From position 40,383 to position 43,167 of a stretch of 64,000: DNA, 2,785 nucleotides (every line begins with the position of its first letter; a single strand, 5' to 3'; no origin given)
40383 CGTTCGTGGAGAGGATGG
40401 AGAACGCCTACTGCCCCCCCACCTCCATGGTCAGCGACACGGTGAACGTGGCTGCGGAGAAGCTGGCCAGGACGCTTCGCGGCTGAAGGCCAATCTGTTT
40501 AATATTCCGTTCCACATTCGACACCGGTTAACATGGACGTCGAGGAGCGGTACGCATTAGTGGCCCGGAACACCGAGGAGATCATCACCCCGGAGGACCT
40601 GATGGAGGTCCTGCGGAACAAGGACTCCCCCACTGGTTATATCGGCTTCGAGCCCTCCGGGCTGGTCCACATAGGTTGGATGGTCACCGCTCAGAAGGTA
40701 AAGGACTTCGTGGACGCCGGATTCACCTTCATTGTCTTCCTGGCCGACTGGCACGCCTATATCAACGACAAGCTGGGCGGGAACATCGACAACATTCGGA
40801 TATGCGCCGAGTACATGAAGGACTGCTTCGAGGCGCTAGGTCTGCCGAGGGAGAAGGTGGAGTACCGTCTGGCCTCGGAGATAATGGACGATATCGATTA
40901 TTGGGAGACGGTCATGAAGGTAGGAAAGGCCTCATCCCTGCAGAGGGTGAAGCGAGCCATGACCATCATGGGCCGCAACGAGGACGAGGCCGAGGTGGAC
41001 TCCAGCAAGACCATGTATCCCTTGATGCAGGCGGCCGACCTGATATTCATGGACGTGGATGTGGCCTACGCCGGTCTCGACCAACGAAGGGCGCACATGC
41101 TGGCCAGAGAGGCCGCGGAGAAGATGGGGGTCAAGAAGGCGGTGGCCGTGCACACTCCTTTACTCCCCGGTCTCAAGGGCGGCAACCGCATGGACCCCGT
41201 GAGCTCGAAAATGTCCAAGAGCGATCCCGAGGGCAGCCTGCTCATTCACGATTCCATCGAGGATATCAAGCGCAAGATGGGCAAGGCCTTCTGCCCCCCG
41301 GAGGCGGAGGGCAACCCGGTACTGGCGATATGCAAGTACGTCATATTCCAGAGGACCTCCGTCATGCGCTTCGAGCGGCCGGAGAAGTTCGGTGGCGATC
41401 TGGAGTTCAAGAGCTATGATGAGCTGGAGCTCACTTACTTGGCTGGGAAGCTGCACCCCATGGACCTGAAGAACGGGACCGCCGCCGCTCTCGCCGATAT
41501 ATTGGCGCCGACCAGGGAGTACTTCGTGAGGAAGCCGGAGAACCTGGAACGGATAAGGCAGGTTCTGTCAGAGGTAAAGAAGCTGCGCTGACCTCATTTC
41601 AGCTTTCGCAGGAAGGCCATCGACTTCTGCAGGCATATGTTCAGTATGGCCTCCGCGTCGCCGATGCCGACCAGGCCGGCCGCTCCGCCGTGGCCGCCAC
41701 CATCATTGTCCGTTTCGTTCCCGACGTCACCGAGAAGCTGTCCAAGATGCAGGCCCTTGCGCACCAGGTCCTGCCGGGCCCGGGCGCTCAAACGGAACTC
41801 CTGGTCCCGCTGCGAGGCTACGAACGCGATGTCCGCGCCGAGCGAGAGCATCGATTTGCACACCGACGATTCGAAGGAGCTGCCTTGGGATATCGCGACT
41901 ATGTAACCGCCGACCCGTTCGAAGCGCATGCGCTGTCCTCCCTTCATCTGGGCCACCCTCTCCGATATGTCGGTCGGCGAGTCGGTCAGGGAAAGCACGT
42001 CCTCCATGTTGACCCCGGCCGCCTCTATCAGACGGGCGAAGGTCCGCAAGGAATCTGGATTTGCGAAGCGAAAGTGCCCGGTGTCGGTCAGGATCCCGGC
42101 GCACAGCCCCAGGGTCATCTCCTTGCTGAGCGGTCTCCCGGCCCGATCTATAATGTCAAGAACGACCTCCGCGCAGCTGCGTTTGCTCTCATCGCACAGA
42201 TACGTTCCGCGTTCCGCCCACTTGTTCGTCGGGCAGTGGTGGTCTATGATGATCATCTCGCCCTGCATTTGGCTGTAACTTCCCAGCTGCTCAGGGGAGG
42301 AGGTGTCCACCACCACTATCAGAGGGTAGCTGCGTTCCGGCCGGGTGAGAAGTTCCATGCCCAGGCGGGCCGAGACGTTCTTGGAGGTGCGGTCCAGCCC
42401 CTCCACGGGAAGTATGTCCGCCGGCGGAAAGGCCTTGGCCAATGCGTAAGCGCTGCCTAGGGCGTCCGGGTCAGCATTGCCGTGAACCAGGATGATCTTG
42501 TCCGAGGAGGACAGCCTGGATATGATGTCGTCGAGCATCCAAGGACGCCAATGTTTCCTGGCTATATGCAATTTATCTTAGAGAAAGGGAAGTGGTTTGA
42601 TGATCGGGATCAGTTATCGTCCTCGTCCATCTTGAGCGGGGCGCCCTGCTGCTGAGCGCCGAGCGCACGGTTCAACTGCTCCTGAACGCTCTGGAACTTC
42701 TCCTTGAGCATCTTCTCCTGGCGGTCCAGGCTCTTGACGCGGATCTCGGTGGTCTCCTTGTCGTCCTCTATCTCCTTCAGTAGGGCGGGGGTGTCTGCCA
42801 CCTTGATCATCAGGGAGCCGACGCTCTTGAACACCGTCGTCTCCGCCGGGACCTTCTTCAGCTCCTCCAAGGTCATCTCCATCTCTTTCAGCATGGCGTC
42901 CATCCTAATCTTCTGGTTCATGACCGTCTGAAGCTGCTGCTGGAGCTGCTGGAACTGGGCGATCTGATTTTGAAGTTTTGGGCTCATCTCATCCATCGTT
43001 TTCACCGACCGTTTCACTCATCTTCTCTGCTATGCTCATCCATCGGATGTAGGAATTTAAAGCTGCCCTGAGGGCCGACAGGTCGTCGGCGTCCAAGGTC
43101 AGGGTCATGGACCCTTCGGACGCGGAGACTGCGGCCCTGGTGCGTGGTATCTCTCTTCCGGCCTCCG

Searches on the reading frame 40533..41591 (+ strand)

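Call 67: search_protein_families(library=pfam, proteins=[window:40533-41591:+], max_evalue=0.00001)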
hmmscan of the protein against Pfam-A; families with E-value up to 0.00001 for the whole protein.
window:40533-41591:+ (352 aa): 1 family
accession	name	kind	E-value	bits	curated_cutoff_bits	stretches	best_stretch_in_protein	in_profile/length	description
PF00579.31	tRNA-synt_1b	-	5.3e-44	151.1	21.1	1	32-324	5-291/292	tRNA synthetases class I (W and Y)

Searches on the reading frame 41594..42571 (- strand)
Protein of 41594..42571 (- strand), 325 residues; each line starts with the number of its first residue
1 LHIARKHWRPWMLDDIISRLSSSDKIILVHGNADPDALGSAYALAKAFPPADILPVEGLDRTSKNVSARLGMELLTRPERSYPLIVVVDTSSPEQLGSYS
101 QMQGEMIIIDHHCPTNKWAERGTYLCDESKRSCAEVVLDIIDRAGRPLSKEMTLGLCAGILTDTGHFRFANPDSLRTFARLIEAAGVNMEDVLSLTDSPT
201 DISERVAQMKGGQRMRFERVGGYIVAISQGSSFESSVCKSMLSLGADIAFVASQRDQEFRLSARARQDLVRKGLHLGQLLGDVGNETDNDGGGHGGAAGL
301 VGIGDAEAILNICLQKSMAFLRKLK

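Call 67: search_protein_families(library=pfam, proteins=[window:41594-42571:-], max_evalue=0.00001)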
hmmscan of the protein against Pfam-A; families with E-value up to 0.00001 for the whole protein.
window:41594-42571:- (325 aa): 2 families
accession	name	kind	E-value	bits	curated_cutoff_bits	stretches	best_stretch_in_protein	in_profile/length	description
PF01368.27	DHH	-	1.7e-11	44.9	28.1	1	27-160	4-125/125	DHH family, N-terminal domain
PF02272.25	DHHA1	-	9.8e-06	26.4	25.9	0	245-303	30-84/102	DHHA1 domain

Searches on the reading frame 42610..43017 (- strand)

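Call 67: search_protein_families(library=pfam, proteins=[window:42610-43017:-], max_evalue=0.00001)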
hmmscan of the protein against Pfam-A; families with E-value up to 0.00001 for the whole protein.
window:42610-43017:- (135 aa): 1 family
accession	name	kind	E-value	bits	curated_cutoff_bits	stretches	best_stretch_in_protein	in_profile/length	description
PF01920.25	Prefoldin_2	-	3e-22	79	27.6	1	16-121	1-105/106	Prefoldin subunit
